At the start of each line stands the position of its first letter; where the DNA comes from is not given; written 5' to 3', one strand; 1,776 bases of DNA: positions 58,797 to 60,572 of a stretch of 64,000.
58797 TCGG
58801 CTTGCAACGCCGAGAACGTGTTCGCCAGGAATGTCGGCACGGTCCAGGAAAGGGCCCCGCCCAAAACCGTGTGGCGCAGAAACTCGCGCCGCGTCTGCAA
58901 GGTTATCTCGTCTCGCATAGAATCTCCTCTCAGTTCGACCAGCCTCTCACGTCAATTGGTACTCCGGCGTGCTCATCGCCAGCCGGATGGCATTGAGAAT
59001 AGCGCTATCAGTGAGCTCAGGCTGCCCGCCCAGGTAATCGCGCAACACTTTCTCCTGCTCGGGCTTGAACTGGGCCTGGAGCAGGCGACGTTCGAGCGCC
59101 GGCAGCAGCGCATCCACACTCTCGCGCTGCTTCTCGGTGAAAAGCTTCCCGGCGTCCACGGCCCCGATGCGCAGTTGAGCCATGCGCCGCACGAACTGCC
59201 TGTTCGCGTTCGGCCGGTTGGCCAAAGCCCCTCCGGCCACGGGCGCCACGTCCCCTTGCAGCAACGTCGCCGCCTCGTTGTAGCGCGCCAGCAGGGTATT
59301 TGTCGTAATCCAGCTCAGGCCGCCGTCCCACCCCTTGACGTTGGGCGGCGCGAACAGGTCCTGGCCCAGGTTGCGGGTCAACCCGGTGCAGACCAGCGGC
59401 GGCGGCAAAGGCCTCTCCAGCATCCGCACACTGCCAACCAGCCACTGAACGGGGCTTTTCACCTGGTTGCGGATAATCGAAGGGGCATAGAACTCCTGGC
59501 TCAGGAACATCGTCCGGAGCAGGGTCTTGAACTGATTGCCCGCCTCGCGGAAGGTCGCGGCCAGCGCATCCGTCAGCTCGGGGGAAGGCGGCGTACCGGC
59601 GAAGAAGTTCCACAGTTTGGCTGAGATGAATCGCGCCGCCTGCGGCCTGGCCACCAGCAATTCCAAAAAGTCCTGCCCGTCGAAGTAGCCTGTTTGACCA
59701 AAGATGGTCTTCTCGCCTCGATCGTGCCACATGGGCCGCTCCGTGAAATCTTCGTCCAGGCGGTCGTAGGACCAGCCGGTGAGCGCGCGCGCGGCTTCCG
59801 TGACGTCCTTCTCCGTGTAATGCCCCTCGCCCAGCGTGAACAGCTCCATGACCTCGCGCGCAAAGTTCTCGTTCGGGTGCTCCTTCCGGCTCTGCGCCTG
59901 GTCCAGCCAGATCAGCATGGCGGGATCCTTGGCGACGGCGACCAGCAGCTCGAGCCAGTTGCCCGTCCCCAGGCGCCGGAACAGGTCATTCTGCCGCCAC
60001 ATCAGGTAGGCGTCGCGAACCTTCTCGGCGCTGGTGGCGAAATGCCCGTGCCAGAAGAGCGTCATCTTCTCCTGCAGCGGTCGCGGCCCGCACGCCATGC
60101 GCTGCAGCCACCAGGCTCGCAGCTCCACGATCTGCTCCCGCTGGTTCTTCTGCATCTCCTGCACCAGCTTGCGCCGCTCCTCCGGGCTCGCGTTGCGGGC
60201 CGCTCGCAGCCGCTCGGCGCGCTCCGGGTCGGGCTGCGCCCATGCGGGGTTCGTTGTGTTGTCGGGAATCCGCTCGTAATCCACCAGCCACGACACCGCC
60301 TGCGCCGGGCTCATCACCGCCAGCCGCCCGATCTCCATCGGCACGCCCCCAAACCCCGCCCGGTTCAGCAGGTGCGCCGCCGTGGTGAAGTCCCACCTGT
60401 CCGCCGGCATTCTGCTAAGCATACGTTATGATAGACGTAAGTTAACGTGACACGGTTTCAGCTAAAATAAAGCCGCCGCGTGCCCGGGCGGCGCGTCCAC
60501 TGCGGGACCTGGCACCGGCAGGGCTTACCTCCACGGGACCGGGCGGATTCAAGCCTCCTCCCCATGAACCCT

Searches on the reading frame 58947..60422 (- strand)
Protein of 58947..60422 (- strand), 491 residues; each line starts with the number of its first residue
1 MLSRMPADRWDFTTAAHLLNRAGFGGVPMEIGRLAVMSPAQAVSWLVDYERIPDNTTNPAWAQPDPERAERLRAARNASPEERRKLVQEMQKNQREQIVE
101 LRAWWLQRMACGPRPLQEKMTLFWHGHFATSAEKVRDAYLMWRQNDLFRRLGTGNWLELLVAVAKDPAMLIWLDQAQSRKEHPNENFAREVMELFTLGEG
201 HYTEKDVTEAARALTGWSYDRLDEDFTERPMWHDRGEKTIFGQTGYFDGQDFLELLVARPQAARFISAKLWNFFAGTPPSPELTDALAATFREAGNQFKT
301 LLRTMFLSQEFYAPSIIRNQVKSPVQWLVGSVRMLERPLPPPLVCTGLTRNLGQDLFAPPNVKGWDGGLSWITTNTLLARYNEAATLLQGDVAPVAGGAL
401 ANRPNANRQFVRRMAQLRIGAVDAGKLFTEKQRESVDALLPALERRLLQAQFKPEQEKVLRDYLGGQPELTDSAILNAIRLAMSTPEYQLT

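Call 46: find_encoding_contigs(protein=window:58947-60422:-, flank=10000, max_places=3)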
Protein window:58947-60422:- (491 aa): no gene with exactly this product is on record in the collection.
